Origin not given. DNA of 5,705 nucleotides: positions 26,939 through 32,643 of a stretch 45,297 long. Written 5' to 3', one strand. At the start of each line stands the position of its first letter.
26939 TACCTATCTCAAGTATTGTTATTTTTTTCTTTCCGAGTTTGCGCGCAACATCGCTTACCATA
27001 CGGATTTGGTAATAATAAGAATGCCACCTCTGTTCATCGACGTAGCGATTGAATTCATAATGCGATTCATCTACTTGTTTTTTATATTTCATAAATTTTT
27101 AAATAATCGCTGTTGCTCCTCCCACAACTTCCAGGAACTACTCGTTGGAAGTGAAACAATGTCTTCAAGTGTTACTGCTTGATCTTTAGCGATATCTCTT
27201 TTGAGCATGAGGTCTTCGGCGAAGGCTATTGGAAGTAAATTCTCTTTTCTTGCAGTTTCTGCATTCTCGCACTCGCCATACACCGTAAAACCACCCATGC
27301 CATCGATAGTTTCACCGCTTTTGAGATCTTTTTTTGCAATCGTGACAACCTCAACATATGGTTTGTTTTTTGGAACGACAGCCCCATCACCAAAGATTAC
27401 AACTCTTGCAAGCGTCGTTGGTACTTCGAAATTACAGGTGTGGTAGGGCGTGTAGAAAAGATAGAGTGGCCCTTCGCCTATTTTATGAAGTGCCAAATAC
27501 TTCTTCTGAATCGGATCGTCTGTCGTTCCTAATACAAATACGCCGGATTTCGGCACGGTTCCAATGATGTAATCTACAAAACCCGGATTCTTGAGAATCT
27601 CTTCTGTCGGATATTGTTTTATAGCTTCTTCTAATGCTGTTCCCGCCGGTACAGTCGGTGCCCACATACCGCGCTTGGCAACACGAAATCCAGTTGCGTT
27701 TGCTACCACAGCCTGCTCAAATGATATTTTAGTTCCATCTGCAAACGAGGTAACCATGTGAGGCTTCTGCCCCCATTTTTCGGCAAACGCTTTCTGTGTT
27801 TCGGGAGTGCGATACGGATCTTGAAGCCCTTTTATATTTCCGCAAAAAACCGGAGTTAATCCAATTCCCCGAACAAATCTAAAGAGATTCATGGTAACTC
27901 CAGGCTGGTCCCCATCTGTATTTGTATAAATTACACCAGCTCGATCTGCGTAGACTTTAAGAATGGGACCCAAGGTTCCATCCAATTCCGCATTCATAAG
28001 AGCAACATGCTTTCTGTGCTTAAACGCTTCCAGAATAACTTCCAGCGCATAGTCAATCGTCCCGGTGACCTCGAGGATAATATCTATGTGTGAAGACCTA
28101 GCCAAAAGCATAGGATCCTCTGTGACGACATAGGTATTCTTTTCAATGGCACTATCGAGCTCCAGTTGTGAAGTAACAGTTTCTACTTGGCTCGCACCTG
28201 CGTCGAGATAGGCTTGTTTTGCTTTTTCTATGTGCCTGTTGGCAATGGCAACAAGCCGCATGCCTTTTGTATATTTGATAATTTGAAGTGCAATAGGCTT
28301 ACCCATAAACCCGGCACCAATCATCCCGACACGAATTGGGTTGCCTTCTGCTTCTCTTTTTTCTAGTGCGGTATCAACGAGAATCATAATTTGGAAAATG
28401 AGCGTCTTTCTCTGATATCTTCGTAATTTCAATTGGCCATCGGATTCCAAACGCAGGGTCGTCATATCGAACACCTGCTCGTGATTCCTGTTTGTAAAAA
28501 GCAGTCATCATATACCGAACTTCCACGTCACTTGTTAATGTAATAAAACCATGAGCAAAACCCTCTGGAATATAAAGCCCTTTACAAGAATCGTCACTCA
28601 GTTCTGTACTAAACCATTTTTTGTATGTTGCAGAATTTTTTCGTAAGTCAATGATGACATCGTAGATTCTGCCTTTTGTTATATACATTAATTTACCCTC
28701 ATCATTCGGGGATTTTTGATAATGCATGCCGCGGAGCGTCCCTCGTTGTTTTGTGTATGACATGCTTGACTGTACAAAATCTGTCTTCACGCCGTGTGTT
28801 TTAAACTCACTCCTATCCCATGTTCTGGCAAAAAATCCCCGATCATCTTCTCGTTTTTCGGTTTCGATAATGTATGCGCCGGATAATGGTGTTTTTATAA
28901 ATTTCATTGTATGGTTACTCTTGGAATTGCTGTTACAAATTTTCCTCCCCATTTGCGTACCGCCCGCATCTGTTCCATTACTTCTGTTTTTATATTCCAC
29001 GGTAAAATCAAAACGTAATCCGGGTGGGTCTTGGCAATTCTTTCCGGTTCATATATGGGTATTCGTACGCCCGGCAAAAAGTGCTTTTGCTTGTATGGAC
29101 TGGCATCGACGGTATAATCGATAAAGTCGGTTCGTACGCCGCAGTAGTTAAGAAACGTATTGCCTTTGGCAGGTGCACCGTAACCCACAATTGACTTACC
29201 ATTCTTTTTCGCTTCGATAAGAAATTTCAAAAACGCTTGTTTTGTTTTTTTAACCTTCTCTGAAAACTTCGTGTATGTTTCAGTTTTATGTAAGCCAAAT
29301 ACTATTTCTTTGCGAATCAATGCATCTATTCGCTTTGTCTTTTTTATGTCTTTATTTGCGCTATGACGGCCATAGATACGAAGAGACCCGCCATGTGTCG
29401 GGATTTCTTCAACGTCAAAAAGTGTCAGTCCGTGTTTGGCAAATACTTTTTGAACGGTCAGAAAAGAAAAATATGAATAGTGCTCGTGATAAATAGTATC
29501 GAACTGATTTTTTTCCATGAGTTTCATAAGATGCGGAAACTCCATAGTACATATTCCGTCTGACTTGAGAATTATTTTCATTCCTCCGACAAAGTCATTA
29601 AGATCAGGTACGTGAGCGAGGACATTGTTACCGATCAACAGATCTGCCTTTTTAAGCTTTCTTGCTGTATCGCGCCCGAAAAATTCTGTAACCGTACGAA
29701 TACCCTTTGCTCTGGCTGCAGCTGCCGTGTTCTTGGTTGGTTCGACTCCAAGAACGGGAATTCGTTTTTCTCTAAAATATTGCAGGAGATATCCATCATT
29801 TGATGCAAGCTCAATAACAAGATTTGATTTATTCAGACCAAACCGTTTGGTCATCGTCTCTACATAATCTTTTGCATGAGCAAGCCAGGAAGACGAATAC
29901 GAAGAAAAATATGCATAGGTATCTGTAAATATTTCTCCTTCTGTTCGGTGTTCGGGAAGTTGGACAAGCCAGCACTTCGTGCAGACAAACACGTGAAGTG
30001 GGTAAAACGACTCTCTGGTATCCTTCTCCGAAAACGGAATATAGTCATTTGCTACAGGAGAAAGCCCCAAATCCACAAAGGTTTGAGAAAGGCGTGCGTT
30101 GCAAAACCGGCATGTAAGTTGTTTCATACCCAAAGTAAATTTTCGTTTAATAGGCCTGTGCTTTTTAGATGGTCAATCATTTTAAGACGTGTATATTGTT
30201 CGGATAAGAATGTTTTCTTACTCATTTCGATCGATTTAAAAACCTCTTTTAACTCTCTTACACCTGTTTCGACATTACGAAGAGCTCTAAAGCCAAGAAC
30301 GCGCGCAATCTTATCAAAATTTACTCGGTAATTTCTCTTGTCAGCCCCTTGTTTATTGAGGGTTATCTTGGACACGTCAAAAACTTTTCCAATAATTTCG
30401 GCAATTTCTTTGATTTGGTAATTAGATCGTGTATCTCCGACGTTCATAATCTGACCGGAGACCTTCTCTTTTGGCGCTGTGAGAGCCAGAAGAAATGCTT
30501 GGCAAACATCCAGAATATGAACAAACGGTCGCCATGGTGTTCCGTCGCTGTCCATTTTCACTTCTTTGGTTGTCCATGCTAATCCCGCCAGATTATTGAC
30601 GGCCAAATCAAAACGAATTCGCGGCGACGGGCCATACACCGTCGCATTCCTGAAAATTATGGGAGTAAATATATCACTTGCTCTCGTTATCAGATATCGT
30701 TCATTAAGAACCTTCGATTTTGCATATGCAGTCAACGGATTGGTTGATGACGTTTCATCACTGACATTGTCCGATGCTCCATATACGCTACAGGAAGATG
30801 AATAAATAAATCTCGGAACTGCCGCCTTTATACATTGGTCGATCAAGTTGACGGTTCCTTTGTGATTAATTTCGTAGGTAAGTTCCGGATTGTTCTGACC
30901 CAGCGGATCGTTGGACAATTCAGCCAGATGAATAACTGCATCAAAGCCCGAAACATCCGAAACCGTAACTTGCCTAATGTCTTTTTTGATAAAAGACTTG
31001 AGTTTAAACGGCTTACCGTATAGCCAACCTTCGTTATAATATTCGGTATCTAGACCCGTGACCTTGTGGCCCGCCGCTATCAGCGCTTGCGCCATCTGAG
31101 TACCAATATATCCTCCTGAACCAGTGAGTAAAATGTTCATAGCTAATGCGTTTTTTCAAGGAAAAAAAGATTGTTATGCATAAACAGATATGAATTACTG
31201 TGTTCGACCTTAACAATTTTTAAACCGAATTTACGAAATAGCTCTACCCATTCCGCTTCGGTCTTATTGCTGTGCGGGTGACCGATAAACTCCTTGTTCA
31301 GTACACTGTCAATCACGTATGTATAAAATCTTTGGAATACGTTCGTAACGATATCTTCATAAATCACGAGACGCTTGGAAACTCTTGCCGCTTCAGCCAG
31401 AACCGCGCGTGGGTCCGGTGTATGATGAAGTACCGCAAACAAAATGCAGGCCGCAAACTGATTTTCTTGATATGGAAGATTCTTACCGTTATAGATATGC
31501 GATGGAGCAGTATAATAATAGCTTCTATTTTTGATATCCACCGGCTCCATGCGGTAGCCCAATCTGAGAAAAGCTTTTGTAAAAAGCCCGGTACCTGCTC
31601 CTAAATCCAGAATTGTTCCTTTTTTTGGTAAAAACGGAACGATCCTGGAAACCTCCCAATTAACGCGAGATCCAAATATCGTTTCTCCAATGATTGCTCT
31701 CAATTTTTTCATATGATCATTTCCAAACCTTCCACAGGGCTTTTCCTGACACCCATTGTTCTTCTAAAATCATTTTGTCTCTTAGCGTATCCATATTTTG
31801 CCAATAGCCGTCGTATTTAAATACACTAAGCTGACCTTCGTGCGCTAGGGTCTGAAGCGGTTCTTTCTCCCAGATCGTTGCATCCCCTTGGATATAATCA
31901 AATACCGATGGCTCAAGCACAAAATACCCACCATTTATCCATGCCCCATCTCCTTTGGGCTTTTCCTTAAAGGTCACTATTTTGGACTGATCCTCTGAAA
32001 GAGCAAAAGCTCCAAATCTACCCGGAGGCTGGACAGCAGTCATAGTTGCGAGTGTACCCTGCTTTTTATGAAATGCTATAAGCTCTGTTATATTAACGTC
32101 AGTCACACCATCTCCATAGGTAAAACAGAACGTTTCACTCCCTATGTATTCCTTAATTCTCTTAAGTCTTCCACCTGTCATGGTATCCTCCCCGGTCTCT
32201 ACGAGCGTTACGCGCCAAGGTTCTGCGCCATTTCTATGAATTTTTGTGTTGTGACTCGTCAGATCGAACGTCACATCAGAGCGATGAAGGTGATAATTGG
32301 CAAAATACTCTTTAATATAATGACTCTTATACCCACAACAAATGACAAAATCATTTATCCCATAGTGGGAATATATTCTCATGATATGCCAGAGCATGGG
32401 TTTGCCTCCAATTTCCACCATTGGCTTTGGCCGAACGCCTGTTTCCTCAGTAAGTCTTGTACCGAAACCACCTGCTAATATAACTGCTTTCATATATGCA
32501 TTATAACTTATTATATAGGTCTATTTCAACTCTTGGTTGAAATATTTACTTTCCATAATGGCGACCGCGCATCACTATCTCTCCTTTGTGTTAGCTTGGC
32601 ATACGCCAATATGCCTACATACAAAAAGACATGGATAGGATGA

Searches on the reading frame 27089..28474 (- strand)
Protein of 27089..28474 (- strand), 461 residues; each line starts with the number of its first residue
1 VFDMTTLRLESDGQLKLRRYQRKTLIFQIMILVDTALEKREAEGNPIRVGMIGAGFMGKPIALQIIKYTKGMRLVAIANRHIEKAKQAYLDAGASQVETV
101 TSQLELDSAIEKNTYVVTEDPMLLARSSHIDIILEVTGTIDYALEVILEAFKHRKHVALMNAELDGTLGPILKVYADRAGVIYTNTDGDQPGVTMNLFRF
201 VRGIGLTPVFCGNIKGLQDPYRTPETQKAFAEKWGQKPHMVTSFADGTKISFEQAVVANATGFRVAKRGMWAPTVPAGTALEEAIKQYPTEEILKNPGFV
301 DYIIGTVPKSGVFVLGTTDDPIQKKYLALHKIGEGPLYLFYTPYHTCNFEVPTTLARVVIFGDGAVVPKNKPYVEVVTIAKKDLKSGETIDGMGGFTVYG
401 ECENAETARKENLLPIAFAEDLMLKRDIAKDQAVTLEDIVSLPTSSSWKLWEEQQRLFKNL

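Call 11: search_protein_families(library=pfam, proteins=[window:27089-28474:-], max_evalue=0.001)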
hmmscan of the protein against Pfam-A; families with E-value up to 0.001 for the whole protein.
window:27089-28474:- (461 aa): 3 families
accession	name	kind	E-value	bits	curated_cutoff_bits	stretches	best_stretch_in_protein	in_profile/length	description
PF21135.2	DRL_cat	-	8.3e-52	176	27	1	188-351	1-164/164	Oxidoreductase DRL, catalytic domain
PF01408.29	GFO_IDH_MocA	-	4e-06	27.9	24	1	47-157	1-89/120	Oxidoreductase family, NAD-binding Rossmann fold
PF01488.26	Shikimate_DH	-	1.4e-05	25.6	24.3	1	47-117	13-80/138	Shikimate / quinate 5-dehydrogenase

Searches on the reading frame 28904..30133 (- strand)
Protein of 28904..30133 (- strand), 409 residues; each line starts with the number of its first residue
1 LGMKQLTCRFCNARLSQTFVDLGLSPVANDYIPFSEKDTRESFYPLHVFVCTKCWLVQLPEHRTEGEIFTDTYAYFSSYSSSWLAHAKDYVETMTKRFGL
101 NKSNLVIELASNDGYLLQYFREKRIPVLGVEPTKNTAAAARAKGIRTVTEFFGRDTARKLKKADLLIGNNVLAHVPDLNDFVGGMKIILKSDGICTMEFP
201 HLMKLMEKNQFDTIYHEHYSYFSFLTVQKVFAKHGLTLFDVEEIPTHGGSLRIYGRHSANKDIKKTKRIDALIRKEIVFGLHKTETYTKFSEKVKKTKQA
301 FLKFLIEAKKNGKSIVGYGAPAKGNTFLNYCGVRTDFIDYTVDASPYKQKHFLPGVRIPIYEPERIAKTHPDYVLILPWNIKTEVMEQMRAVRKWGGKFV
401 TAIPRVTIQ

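Call 11: search_protein_families(library=pfam, proteins=[window:28904-30133:-], max_evalue=0.001)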
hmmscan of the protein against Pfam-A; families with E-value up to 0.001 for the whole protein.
window:28904-30133:- (409 aa): 5 families
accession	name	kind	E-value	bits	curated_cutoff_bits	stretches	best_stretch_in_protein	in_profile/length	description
PF08484.17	Methyltransf_14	-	8e-65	218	23.5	1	245-404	1-160/160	C-methyltransferase C-terminal domain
PF08421.16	Methyltransf_13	-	4.6e-20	72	31.3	1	8-69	1-62/62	Putative zinc binding domain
PF13489.12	Methyltransf_23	-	7.6e-12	45.7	27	1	92-238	10-161/164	Methyltransferase domain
PF08242.18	Methyltransf_12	-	2.1e-06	28.8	30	1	108-194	2-97/98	Methyltransferase domain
PF08241.18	Methyltransf_11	-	0.00015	22.8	21.2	1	108-195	2-93/95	Methyltransferase domain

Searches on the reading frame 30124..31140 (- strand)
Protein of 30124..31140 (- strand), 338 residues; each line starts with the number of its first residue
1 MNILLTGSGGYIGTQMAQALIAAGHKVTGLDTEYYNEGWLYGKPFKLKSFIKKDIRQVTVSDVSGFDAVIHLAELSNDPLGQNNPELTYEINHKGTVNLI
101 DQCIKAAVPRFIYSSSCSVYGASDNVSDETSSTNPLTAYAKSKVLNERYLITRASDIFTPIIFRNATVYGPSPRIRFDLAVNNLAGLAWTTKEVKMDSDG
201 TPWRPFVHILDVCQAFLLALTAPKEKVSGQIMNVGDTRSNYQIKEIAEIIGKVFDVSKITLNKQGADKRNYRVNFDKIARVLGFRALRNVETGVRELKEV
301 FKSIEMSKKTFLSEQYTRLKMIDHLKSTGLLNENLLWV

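Call 11: search_protein_families(library=pfam, proteins=[window:30124-31140:-], max_evalue=0.001)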
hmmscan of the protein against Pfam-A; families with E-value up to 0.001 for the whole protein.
window:30124-31140:- (338 aa): 6 families
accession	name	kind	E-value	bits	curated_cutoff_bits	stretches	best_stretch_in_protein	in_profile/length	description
PF01370.27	Epimerase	-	3.7e-45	154.7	20.9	1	3-235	1-240/240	NAD dependent epimerase/dehydratase family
PF16363.11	GDP_Man_Dehyd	-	7.1e-21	75.4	27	1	4-296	1-331/332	GDP-mannose 4,6 dehydratase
PF01073.25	3Beta_HSD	-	2.4e-19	69.9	22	1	5-256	2-270/280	3-beta hydroxysteroid dehydrogenase/isomerase family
PF04321.23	RmlD_sub_bind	-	2.1e-14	53.7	27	1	1-199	1-178/287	RmlD substrate binding domain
PF13460.12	NAD_binding_10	-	2.5e-06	27.9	27.2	1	8-153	2-134/184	NAD(P)H-binding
PF02719.21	Polysacc_synt_2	-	3.1e-05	23.8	20.2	1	3-130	1-148/293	Polysaccharide biosynthesis protein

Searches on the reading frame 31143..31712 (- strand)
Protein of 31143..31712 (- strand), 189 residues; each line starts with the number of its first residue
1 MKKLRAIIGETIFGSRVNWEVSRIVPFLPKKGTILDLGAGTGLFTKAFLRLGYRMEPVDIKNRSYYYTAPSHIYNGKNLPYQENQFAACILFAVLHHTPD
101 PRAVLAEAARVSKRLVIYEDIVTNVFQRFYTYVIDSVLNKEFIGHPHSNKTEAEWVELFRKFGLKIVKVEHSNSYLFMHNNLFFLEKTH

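Call 11: search_protein_families(library=pfam, proteins=[window:31143-31712:-], max_evalue=0.001)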
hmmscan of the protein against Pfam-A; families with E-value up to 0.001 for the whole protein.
window:31143-31712:- (189 aa): 5 families
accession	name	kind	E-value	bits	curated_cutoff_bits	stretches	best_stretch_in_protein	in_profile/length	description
PF13489.12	Methyltransf_23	-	3.6e-12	46.8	27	1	21-168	13-163/164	Methyltransferase domain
PF08241.18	Methyltransf_11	-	2.2e-11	44.7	21.2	1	35-113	1-88/95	Methyltransferase domain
PF13649.12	Methyltransf_25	-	5.5e-08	33.8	27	1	34-113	1-94/97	Methyltransferase domain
PF13847.12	Methyltransf_31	-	3.3e-05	24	27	0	78-122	65-113/145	Methyltransferase domain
PF08242.18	Methyltransf_12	-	0.00023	22.3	30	0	35-111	1-91/98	Methyltransferase domain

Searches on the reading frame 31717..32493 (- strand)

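Call 11: search_protein_families(library=pfam, proteins=[window:31717-32493:-], max_evalue=0.001)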
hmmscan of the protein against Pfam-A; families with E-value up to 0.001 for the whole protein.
window:31717-32493:- (258 aa): 2 families
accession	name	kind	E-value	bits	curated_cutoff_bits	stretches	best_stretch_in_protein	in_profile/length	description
PF00483.29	NTP_transferase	-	2.9e-23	83.1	21.2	1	2-204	1-191/245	Nucleotidyl transferase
PF12804.13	NTP_transf_3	-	1.5e-09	38.7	27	1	3-59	1-52/160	MobA-like NTP transferase domain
